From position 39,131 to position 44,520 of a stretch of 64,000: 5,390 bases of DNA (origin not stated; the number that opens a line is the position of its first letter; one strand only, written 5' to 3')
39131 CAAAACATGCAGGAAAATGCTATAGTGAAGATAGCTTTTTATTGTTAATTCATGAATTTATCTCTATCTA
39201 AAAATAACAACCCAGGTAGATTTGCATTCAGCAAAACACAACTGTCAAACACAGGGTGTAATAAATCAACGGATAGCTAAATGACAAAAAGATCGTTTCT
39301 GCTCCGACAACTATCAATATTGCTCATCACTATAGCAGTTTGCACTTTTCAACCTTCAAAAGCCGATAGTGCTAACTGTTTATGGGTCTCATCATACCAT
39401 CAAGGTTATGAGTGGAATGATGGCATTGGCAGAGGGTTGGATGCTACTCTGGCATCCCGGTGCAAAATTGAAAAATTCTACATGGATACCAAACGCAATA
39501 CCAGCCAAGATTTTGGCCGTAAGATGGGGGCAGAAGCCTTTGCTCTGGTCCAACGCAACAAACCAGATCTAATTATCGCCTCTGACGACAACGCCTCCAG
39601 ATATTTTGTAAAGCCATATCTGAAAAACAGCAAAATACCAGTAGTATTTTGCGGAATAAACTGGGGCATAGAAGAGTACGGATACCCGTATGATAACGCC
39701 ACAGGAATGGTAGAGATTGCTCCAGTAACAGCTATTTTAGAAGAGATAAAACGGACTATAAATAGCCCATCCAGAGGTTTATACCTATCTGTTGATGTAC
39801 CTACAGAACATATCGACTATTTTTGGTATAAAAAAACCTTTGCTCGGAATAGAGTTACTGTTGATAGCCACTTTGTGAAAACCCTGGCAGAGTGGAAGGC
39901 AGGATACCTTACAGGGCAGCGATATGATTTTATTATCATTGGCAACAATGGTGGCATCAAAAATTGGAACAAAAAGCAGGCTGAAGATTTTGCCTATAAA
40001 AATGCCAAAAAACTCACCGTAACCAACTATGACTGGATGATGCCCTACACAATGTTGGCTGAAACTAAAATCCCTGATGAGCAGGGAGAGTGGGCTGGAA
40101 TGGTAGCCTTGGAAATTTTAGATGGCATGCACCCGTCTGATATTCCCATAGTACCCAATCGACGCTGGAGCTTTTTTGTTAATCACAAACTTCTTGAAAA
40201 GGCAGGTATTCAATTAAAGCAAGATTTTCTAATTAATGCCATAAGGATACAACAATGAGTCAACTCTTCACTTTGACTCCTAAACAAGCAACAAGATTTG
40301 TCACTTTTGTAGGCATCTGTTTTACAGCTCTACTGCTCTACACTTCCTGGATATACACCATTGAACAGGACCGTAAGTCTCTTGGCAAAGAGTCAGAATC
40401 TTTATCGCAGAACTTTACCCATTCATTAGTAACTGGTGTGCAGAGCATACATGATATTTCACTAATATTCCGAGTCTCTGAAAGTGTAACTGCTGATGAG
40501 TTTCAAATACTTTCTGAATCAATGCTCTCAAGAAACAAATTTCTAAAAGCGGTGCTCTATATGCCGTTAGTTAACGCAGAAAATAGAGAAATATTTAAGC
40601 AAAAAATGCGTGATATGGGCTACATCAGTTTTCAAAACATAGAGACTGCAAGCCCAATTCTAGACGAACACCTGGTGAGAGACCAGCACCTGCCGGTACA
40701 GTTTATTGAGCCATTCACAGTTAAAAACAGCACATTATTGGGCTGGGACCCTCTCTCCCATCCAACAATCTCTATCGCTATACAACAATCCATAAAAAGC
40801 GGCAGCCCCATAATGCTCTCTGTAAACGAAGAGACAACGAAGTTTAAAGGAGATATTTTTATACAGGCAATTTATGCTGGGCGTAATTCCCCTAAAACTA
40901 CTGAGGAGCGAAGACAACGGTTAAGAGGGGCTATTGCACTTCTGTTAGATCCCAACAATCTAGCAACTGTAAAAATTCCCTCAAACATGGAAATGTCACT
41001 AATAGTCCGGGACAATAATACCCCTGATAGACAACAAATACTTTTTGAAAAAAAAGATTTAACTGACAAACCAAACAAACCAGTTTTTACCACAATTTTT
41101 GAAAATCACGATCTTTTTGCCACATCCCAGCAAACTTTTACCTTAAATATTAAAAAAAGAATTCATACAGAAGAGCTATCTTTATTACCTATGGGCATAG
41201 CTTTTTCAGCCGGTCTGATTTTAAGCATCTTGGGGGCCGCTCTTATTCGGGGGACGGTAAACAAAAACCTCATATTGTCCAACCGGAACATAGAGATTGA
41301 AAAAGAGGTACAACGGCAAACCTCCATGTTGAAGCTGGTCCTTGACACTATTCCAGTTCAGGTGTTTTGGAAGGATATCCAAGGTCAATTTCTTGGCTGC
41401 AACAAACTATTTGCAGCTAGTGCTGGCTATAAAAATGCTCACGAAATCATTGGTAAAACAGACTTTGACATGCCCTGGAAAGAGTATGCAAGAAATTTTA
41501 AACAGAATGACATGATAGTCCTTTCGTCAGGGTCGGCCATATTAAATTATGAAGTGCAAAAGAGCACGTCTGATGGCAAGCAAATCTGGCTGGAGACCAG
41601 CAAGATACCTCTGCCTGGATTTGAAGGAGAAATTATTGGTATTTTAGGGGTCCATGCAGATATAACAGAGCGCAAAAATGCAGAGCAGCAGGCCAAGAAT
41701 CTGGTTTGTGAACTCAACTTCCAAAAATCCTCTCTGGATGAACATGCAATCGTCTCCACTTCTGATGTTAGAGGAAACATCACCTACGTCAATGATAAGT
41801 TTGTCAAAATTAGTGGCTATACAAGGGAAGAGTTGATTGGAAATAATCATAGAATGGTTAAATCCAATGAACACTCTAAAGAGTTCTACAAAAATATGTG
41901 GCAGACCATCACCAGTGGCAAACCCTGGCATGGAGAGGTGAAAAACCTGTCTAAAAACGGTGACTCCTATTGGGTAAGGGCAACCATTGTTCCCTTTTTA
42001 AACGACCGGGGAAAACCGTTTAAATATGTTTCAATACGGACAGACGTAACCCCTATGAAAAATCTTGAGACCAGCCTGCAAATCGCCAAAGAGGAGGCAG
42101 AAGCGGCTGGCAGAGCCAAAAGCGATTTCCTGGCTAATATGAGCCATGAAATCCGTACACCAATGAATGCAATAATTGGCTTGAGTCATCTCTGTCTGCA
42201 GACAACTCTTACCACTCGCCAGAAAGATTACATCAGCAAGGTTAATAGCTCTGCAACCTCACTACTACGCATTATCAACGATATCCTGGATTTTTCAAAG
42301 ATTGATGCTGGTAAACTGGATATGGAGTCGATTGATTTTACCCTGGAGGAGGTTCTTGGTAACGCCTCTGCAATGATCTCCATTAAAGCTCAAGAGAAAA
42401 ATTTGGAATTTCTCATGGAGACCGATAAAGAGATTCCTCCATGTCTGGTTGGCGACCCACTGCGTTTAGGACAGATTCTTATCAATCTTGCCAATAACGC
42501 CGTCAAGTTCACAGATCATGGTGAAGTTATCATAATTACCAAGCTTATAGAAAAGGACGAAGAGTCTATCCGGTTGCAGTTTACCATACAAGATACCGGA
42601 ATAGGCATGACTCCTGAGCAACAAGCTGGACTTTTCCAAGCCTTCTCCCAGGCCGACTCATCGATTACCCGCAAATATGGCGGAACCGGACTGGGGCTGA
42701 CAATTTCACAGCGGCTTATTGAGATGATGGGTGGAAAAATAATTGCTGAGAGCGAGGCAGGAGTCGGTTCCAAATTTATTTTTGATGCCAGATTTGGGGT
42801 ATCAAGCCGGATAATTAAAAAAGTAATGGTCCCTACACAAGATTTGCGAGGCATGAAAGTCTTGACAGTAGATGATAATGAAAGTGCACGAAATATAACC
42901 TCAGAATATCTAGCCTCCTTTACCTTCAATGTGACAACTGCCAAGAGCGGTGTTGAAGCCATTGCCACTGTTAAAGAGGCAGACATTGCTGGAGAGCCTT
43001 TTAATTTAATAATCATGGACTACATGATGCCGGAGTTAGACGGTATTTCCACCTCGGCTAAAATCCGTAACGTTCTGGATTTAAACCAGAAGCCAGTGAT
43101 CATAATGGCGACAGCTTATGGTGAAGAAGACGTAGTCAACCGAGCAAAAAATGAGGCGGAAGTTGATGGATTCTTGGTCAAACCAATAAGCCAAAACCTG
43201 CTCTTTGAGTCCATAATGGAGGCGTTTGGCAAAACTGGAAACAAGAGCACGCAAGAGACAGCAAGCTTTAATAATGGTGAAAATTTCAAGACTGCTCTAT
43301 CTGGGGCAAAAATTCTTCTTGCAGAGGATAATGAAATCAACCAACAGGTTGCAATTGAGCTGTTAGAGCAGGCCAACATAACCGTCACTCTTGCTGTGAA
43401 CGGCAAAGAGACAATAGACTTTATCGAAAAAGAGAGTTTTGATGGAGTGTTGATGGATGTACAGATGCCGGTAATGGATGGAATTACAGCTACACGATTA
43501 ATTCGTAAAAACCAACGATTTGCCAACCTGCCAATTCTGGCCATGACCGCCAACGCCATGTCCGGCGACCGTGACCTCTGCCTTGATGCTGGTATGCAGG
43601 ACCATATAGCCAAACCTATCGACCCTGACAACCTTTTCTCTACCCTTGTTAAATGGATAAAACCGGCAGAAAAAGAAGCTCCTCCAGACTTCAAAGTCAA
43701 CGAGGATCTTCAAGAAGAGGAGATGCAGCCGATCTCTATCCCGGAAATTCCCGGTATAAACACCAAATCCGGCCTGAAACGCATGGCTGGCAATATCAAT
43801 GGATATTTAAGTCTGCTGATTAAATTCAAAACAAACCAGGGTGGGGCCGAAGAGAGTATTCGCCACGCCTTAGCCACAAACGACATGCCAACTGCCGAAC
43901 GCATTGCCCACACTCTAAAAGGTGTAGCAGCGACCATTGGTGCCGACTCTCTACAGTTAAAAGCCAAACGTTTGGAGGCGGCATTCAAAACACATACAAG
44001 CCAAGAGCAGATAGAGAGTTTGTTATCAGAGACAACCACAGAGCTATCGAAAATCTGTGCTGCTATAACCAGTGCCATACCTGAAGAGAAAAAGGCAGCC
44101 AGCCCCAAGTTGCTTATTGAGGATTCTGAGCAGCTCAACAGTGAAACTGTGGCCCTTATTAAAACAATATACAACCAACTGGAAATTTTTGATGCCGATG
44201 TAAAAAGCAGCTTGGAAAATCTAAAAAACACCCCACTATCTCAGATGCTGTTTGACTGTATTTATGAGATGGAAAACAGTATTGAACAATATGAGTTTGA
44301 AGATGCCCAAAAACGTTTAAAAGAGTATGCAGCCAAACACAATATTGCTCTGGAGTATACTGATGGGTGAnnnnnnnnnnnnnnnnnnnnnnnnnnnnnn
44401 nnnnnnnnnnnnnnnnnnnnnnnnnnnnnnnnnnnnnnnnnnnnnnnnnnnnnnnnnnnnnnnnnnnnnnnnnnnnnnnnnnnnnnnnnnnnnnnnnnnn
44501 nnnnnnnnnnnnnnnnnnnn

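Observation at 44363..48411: Split SypE/HsbR-like module: separate receiver-controlled PP2C phosphatase and RsbW-type kinase, STAS partner missing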

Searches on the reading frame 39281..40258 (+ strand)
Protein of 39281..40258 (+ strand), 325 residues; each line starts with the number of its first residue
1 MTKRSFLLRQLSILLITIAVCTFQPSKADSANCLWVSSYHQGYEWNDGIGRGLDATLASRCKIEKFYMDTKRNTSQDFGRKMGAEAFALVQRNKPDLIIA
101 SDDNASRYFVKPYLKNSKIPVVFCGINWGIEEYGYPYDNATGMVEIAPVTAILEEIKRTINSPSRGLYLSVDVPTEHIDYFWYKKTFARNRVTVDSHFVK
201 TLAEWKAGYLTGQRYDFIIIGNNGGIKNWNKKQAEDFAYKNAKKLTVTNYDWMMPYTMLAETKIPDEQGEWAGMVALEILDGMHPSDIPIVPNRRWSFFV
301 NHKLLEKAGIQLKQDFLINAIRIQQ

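Call 3: search_protein_families(library=pfam, proteins=[window:39281-40258:+], max_evalue=0.01)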
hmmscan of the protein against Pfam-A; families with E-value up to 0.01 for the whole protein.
window:39281-40258:+ (325 aa): 1 family
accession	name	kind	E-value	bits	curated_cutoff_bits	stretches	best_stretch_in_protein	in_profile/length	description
PF04392.18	ABC_sub_bind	-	6.5e-10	39.2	25.9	1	267-321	236-290/293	ABC transporter substrate binding protein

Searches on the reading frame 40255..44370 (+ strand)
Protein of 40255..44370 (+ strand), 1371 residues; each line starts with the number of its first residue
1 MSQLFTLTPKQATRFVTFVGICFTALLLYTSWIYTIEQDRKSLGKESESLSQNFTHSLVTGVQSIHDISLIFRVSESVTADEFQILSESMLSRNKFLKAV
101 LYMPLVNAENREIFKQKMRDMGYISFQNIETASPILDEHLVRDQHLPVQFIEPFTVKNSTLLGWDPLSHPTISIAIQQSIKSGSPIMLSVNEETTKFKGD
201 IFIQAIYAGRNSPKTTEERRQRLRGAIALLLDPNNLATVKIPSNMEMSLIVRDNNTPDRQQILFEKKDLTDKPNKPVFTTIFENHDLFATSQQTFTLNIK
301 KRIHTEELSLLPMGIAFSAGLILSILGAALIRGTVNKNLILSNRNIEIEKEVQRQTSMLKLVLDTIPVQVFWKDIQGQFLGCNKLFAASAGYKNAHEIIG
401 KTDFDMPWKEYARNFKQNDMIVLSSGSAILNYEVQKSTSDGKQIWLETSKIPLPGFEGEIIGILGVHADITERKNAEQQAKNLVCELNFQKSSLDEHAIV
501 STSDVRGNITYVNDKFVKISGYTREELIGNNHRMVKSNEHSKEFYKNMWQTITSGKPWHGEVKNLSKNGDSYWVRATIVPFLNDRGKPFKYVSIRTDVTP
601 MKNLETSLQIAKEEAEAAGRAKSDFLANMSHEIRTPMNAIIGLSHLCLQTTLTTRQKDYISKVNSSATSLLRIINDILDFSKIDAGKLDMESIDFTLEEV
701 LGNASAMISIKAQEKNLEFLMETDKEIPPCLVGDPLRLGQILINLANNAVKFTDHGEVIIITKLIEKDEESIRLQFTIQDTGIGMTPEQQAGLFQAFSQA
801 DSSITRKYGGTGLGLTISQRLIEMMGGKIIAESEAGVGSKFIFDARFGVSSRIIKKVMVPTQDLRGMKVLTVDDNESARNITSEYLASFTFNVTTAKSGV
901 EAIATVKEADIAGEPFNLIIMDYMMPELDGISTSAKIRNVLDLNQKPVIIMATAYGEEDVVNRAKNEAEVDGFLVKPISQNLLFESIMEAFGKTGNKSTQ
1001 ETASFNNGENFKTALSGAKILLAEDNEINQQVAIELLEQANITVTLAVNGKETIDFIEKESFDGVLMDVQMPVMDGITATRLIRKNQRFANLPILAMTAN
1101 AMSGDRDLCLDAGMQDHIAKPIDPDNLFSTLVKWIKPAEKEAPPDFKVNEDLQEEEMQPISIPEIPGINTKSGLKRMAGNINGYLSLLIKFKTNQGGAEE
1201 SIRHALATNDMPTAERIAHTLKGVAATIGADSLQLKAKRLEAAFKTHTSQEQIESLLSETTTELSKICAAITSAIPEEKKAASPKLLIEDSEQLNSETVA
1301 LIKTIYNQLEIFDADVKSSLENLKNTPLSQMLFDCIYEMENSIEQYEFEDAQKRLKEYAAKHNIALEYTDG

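Call 3: search_protein_families(library=pfam, proteins=[window:40255-44370:+], max_evalue=0.01)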
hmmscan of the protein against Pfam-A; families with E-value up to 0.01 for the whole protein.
window:40255-44370:+ (1371 aa): 10 families
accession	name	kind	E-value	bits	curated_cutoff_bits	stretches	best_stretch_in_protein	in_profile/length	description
PF00072.30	Response_reg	-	1.3e-45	154.6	30.2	2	1020-1130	1-109/111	Response regulator receiver domain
PF02518.31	HATPase_c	-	4.6e-25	88.7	26.4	1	733-844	1-106/111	Histidine kinase-, DNA gyrase B-, and HSP90-like ATPase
PF13426.13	PAS_9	-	9e-25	87.4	27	2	498-599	3-102/103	PAS domain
PF03924.19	CHASE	-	1.1e-22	81.2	25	1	77-264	2-189/189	CHASE domain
PF00512.31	HisKA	-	5.6e-22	78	26.9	1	621-686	1-66/66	His Kinase A (phospho-acceptor) domain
PF00989.32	PAS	-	2.1e-21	76.5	22.6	2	498-587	12-102/113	PAS fold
PF08448.16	PAS_4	-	9.9e-21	74.5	23.1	2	363-474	1-109/110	PAS fold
PF08447.18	PAS_3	-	1.6e-18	67.2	25.6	1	510-594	2-88/89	PAS fold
PF01627.28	Hpt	-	1.9e-10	41.2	24.6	1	1197-1264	12-78/84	Hpt domain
PF13188.13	PAS_8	-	0.00058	20.1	21.8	0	504-530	18-45/65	PAS domain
